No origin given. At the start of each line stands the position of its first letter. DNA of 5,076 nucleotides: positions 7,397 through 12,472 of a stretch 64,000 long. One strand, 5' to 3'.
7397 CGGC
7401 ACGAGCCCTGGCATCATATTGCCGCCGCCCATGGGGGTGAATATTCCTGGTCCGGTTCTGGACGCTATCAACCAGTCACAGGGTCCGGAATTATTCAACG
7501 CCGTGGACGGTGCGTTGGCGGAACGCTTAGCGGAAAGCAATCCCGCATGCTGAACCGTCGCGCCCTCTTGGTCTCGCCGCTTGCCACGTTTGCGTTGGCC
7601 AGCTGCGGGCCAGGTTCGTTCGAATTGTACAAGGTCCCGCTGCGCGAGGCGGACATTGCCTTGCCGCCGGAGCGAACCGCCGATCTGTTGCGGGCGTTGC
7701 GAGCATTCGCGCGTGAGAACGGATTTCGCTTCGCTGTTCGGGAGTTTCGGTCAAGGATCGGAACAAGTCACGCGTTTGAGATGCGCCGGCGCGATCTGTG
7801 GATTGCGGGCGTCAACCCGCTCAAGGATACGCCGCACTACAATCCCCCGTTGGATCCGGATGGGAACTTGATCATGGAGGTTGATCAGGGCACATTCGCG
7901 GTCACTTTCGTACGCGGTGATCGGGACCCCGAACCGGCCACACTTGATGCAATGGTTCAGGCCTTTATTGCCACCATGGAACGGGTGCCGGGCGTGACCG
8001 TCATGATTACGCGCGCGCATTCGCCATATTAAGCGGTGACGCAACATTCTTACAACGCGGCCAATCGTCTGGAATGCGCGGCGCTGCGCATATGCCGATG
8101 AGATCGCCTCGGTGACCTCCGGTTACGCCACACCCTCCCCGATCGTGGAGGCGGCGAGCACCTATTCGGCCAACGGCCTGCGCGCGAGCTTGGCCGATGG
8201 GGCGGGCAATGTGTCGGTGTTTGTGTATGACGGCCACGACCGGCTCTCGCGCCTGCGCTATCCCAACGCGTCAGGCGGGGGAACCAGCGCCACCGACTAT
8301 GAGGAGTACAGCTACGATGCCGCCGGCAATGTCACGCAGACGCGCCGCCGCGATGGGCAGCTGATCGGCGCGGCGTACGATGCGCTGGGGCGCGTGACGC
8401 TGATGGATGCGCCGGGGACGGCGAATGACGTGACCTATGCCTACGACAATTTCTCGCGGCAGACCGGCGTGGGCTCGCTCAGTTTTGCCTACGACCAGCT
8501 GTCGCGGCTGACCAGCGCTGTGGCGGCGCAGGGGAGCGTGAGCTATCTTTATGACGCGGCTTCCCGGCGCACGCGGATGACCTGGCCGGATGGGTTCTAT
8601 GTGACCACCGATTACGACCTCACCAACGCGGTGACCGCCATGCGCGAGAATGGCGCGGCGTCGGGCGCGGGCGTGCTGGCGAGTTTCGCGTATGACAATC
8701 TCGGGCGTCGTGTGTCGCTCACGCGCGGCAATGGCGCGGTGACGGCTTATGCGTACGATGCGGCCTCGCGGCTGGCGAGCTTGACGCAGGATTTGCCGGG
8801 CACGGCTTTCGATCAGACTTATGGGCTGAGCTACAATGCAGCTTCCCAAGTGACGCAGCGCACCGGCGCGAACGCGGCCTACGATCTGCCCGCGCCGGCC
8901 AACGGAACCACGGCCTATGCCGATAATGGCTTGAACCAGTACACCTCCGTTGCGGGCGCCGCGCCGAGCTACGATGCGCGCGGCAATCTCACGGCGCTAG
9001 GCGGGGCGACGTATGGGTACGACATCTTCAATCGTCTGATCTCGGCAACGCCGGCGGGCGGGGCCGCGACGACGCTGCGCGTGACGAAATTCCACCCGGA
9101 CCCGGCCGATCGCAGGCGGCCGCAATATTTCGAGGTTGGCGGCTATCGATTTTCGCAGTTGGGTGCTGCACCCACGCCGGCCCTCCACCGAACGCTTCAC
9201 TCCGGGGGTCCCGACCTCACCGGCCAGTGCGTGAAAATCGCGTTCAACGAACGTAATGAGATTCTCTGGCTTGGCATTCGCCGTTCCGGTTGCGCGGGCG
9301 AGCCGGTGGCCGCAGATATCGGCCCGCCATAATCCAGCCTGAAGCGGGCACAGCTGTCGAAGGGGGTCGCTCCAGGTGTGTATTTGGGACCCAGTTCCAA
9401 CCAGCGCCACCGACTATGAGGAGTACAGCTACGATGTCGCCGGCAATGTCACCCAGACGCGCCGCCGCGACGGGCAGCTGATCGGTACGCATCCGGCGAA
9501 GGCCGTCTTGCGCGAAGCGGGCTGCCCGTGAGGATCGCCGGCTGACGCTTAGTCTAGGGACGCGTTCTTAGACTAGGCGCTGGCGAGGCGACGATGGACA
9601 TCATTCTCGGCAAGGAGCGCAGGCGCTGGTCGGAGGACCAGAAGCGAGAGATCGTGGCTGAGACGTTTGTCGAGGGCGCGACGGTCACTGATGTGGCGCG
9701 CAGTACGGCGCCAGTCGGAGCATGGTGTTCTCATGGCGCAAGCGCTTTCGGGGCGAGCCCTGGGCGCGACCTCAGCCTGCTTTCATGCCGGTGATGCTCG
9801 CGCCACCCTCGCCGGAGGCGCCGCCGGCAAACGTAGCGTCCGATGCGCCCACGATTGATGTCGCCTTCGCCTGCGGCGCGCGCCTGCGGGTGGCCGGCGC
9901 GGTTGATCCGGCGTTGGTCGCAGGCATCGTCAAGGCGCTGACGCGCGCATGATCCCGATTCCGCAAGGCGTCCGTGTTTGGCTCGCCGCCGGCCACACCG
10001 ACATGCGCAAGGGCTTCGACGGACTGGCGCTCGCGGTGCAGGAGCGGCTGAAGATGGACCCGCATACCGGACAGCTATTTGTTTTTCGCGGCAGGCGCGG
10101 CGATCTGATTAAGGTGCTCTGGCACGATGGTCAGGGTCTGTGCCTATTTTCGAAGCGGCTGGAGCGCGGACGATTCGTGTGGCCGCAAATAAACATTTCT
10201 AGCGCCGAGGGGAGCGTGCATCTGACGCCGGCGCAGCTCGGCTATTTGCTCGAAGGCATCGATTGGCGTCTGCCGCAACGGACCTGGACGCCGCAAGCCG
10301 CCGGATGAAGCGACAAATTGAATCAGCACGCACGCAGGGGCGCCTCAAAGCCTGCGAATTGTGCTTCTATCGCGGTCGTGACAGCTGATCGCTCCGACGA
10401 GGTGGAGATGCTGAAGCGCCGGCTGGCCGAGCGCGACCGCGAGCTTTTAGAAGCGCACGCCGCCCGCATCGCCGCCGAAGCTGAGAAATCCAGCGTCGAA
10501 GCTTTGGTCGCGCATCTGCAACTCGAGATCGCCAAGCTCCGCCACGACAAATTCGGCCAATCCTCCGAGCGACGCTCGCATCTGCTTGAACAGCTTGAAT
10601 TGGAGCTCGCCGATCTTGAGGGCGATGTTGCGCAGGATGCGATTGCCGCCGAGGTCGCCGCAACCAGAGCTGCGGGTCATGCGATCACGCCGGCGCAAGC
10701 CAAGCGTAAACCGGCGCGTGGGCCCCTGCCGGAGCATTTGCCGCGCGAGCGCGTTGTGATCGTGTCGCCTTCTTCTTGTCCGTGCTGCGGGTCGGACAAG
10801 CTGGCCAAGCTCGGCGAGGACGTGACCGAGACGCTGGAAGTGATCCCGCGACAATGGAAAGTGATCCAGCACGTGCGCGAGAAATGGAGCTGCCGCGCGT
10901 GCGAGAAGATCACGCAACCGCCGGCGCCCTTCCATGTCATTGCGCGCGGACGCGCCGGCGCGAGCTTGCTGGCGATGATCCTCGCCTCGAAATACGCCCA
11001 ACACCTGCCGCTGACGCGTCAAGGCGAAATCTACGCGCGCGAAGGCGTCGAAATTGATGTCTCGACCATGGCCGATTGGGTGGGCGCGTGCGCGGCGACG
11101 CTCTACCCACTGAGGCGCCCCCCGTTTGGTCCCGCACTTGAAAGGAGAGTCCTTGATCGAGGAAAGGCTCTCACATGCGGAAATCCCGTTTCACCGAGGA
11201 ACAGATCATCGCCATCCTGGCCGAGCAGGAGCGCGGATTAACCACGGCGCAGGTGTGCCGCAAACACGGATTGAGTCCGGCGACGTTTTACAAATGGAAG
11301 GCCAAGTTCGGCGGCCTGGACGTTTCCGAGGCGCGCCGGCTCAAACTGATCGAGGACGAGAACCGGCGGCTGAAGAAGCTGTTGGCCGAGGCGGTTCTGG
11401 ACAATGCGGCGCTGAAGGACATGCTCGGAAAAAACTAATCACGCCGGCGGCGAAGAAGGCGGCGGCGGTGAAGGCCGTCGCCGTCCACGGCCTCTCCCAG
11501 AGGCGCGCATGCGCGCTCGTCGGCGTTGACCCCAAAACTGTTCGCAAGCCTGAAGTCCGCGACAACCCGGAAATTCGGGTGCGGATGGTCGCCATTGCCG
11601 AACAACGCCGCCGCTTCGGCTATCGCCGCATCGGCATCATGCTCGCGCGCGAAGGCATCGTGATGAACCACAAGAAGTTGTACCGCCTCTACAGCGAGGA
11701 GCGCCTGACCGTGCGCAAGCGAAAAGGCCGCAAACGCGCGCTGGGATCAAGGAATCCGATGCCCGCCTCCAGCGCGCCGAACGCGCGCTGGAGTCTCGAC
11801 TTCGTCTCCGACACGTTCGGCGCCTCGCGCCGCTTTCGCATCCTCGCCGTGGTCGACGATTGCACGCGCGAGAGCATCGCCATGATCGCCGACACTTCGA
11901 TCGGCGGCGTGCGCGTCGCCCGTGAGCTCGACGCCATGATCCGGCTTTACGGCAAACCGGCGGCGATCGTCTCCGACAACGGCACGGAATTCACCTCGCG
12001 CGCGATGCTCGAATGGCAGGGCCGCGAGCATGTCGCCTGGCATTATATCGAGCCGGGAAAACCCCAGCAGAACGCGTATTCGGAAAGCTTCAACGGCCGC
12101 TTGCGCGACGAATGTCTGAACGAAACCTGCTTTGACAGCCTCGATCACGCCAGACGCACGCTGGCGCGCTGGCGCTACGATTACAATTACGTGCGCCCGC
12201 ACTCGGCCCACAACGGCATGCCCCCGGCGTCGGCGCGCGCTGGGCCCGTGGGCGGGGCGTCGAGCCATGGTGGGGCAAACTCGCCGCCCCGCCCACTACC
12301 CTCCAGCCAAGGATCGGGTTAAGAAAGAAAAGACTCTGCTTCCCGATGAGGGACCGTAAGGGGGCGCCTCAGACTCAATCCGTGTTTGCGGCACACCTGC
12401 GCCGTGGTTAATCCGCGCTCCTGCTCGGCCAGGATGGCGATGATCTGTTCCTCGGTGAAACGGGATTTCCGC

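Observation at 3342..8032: Sec-signal Rhs polymorphic toxin with an unassignable 211-aa tip and an overlapping lipoprotein immunity candidate; no T6SS context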

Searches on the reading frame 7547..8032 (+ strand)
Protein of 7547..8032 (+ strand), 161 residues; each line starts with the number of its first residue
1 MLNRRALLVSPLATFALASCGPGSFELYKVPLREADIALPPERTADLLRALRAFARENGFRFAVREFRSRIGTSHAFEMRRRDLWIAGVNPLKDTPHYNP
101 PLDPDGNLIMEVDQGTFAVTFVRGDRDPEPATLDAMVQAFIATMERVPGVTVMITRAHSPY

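Call 3: search_protein_families(library=pfam, proteins=[window:7547-8032:+], max_evalue=0.1)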
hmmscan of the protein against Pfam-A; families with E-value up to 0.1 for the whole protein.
window:7547-8032:+ (161 aa): 0 families

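Call 4: search_protein_families(library=ncbifam, proteins=[window:7547-8032:+], max_evalue=0.1)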
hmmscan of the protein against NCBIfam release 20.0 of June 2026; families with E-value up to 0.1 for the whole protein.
window:7547-8032:+ (161 aa): 0 families

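Call 9: find_homologous_proteins(query=window:7547-8029:+, max_evalue=0.001)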
Query window:7547-8029:+ (161 aa): 2 proteins with E <= 0.001 among 221 candidates.
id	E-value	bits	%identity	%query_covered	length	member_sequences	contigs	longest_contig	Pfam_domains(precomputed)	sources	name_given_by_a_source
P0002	6.4e-90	317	91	100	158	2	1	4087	-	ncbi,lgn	-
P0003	6.8e-67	242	71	100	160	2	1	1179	-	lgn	-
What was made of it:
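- Tried and rejected: The exact immunity protein is not in the protein collection; the best match is 91% identical (call 9).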

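Call 11: find_encoding_contigs(protein=P0002, flank=10000)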
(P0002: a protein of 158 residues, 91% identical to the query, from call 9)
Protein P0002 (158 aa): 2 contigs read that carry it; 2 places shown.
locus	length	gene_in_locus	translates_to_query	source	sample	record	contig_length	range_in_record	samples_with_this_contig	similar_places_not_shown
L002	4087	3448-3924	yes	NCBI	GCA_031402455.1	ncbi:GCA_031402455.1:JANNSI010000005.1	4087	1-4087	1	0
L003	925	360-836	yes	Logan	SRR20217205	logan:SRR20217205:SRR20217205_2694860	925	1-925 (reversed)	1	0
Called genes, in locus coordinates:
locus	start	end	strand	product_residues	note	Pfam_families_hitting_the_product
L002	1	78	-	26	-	?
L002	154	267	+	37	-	-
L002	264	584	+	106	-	-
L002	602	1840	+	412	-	-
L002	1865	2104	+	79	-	-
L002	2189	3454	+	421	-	PF25023:TEN_YD-shell (weak)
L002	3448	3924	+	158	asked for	-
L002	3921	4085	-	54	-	?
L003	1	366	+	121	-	?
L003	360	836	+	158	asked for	-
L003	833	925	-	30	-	?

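Call 12: find_encoding_contigs(protein=P0003, flank=10000)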
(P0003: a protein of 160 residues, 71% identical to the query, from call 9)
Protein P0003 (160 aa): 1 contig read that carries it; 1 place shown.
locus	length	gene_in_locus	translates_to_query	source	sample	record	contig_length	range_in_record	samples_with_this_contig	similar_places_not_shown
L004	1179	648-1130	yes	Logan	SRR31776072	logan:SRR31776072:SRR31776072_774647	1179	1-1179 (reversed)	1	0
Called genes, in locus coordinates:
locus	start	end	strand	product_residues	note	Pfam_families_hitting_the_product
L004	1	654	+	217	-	?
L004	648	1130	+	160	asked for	-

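Call 19: search_solved_structures(query=window:7547-8029:+, max_evalue=10)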
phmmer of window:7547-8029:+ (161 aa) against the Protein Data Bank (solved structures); distinct sequences matched with E-value up to 10: 6.
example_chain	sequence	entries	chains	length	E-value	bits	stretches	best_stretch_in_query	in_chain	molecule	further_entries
9szu_A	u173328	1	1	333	0.041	17.1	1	37-65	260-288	PLZ2.3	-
4df3_A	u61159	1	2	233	0.13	15.4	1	35-109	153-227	Fibrillarin-like rRNA/tRNA 2'-O-methyltransferase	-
8tea_F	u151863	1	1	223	0.86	12.8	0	85-118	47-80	CS3pt1p4_C1L Fab heavy chain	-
6fsw_A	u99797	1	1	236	1.3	12.2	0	20-84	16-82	Ribosome maturation protein SDO1-like protein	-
1t95_A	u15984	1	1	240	1.4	12.1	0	21-84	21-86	Hypothetical protein AF0491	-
1p9q_C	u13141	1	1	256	1.5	11.9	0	20-84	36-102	Hypothetical protein AF0491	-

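Call 64: predict_structure(alignment_id=A5)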
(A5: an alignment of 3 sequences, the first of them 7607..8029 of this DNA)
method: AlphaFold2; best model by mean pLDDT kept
length: 141 residues; sequences in the alignment: 3
mean_pLDDT: 83.5   pTM: 0.76
mean pLDDT of the five models: 83.5, 69.0, 65.7, 63.7, 58.2
residues with pLDDT >= 90: 70; 70-90: 51; 50-70: 13; < 50: 7
segments of 3 or more residues with pLDDT < 50: 1-7
pLDDT, mean of each block of 10 residues (from residue 1): 48 92 93 96 86 86 91 65 74 88 83 91 96 81 53
secondary structure, 60 per line:
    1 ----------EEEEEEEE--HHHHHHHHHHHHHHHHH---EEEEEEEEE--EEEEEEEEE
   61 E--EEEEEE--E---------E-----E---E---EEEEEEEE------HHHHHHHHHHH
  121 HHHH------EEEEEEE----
elements in order: E11-18 H21-37 E41-49 E52-61 E64-69 E96-103 H110-124 E131-137

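Call 66: fold_search(model_id=the predicted structure, library=pdb)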
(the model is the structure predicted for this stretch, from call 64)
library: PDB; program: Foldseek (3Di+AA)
matches with E <= 10: 1055; with E <= 0.001: 1
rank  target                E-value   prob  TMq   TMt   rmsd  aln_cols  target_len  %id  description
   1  3c6k_B                8.3e-04  1.00  0.48  0.23   5.6       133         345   13  Crystal structure of human spermine synthase in complex with spermidine and 5-methylthioadenosine (released 2008-02-19)
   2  7pzy_V                3.3e-03  0.94  0.30  0.36  10.2       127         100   10  Structure of the vacant Candida albicans 80S ribosome (released 2022-05-18)
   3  6woo_UU               4.6e-03  0.91  0.30  0.36  10.7       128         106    9  CryoEM structure of yeast 80S ribosome with Met-tRNAiMet, eIF5B, and GDP (released 2020-09-23)
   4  8q87_At               6.5e-03  0.92  0.31  0.39  10.4       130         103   13  Structure of the G. gallus 80S rotated ribosome in complex with eEF2 and SERBP1 (released 2024-08-28)
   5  9h3g_Ba               6.5e-03  0.89  0.30  0.38  10.4       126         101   14  Structure of the Arabidopsis thaliana 80S ribosome in complex with P- and E-site tRNAs and mRNA (released 2026-02-04)
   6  8c3a_DH               6.8e-03  0.91  0.30  0.38  10.2       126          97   11  Crystal structure of ailanthone bound to the Candida albicans 80S ribosome (released 2024-01-10)
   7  9igu_H                1.0e-02  0.91  0.35  0.35  10.8       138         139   12  Assembly intermediate of human mitochondrial ribosome small subunit bound to METTL15 and RBFA (Inward conformation) (S (released 2026-03-11)
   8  5ndg_D0               1.1e-02  0.84  0.30  0.36  11.1       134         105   10  Crystal structure of geneticin (G418) bound to the yeast 80S ribosome (released 2017-12-13)
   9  6rw4_H                1.1e-02  0.95  0.37  0.37  11.5       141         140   10  Structure of human mitochondrial 28S ribosome in complex with mitochondrial IF3 (released 2020-06-03)
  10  1rbp                  1.3e-02  0.33  0.19  0.17  17.7       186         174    9  CRYSTALLOGRAPHIC REFINEMENT OF HUMAN SERUM RETINOL BINDING PROTEIN AT 2 ANGSTROMS RESOLUTION (released 1991-07-15)
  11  3c6m_A                1.4e-02  1.00  0.45  0.21   5.5       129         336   10  Crystal structure of human spermine synthase in complex with spermine and 5-methylthioadenosine (released 2008-02-19)
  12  8q7z_At               1.4e-02  0.82  0.30  0.37  10.5       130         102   12  Structure of the G. gallus 80S non-rotated ribosome (released 2024-08-28)
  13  5lzs_UU               1.5e-02  0.90  0.32  0.41   9.2       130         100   13  Structure of the mammalian ribosomal elongation complex with aminoacyl-tRNA, eEF1A, and didemnin B (released 2016-11-30)
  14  9g5b_H                1.7e-02  0.91  0.36  0.36  10.0       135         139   12  Assembly intermediate of human mitochondrial ribosome small subunit (State A) (released 2025-04-23)
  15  5xyi_U                1.7e-02  0.85  0.31  0.40   9.6       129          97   11  Small subunit of Trichomonas vaginalis ribosome (released 2017-08-30)
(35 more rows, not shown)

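Call 78: search_protein_families(library=phrogs, proteins=[window:7547-8029:+], max_evalue=0.01)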
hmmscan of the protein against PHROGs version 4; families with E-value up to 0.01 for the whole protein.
window:7547-8029:+ (161 aa): 0 families

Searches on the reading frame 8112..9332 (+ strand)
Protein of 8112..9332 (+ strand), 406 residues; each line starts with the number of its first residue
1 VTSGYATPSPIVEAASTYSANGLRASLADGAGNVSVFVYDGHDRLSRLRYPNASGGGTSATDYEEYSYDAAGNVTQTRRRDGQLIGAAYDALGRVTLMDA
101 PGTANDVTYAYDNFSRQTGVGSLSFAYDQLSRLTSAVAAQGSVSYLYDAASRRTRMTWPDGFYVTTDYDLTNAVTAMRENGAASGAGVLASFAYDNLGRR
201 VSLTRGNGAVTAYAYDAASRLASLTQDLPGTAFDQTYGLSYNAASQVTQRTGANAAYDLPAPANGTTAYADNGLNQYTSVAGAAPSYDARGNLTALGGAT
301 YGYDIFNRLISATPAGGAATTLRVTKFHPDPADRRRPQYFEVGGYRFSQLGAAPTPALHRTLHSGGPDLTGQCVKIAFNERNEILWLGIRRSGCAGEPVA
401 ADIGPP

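Call 3: search_protein_families(library=pfam, proteins=[window:8112-9332:+], max_evalue=0.1)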
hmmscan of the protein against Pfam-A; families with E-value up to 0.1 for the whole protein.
window:8112-9332:+ (406 aa): 1 family
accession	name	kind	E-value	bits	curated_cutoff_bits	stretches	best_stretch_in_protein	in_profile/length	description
PF05593.20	RHS_repeat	-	7.3e-28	96.8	22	7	194-225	1-32/38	RHS Repeat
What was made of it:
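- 8033..9150 (+): Orphan Rhs core fragment, a copy of main-gene nt ~5304-6470 (88-97% nt identity; 90% aa identity over 322 aa). It has lost its own core end and tip. RHS_repeat E=7e-28 (call 3).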

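Call 4: search_protein_families(library=ncbifam, proteins=[window:8112-9332:+], max_evalue=0.1)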
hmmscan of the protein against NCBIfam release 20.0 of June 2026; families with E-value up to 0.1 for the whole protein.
window:8112-9332:+ (406 aa): 2 families
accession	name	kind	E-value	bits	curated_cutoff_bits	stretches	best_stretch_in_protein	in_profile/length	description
TIGR01643.1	YD_repeat_2x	repeat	5.4e-17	61.5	15.8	3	127-161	1-36/42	YD repeat-containing protein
NF041261.1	RHS_core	equivalog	1.7e-09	36.1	2000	3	126-296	432-592/1261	RHS element core protein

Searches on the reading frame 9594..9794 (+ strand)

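Call 51: search_protein_families(library=pfam, proteins=[window:9594-9794:+], max_evalue=0.01)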
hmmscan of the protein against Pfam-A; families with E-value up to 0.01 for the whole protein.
window:9594-9794:+ (66 aa): 1 family
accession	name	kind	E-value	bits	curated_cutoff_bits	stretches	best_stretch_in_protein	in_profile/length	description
PF01527.26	HTH_Tnp_1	-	1.9e-07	31.6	24.1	1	8-37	3-32/75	Transposase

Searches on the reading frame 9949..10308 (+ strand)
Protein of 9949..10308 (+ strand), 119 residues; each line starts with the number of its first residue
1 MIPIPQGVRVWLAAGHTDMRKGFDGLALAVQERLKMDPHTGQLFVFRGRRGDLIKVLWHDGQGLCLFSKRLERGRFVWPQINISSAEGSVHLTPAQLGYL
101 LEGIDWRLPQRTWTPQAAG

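Call 51: search_protein_families(library=pfam, proteins=[window:9949-10308:+], max_evalue=0.01)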
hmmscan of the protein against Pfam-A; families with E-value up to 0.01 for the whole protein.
window:9949-10308:+ (119 aa): 1 family
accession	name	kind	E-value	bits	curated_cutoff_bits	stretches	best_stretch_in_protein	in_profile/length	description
PF05717.18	TnpB_IS66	-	1.4e-39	134.5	26.6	1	9-110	2-100/101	IS66 Orf2 like protein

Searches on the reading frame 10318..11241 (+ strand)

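Call 51: search_protein_families(library=pfam, proteins=[window:10318-11241:+], max_evalue=0.01)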
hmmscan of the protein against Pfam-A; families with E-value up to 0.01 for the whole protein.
window:10318-11241:+ (307 aa): 3 families
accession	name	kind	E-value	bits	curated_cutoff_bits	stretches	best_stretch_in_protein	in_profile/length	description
PF13005.12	zf-IS66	-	6.4e-19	68.5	27.3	1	151-196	1-46/46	zinc-finger binding domain of transposase IS66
PF13007.12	LZ_Tnp_IS66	-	5.5e-16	59.5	22.9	1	66-146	1-71/71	Transposase C of IS166 homeodomain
PF03050.20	DDE_Tnp_IS66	-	3.2e-15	56.7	23.1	1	211-266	2-57/284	Transposase IS66 family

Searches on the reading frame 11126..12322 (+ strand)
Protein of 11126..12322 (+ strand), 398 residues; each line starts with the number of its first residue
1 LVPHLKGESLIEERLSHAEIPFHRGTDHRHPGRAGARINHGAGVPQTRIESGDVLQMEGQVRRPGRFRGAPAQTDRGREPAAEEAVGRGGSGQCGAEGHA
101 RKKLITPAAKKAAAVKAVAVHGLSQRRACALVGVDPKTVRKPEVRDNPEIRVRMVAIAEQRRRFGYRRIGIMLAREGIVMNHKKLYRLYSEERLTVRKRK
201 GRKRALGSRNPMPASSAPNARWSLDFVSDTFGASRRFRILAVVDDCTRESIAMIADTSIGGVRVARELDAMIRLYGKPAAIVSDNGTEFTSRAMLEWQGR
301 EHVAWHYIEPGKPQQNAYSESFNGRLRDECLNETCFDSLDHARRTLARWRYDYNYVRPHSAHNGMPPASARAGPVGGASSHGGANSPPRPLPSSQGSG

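Call 51: search_protein_families(library=pfam, proteins=[window:11126-12322:+], max_evalue=0.01)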
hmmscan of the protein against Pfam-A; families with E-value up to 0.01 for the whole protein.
window:11126-12322:+ (398 aa): 6 families
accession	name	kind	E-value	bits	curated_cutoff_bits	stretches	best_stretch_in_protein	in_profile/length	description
PF13683.12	rve_3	-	2.2e-29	101.4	26.5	1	303-367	3-67/67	Integrase core domain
PF00665.32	rve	-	1.5e-17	64.1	32.6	1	216-313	2-102/102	Integrase core domain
PF13276.12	HTH_21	-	1.8e-07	31.7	28.1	1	153-200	9-58/60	HTH-like domain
PF13333.12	rve_2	-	0.00079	20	22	1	320-368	1-49/56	Integrase core domain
PF13384.12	HTH_23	-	0.0017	18.5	24.6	1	109-141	5-36/50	Homeodomain-like domain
PF13518.12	HTH_28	-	0.0056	17.2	25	1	110-141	1-31/52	Helix-turn-helix domain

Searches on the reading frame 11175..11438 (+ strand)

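Call 51: search_protein_families(library=pfam, proteins=[window:11175-11438:+], max_evalue=0.01)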
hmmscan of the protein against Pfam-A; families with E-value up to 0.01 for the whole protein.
window:11175-11438:+ (87 aa): 7 families
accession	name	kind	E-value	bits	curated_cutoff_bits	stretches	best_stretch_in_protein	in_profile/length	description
PF01527.26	HTH_Tnp_1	-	4.6e-25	88.1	24.1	1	1-71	1-75/75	Transposase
PF13384.12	HTH_23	-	1.5e-07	31.4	24.6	1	11-49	8-47/50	Homeodomain-like domain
PF13551.12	HTH_29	-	7.9e-06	26.3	28.1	1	13-45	4-36/64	Winged helix-turn helix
PF13022.12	HTH_Tnp_1_2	-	3.6e-05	24.3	27.9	1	9-75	13-80/122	Helix-turn-helix of insertion element transposase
PF13518.12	HTH_28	-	4.9e-05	23.8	25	1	20-46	11-37/52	Helix-turn-helix domain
PF13443.12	HTH_26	-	0.0025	18.5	22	0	18-44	7-33/63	Cro/C1-type HTH DNA-binding domain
PF09339.16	HTH_IclR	-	0.0052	17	22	0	10-37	7-34/52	IclR helix-turn-helix domain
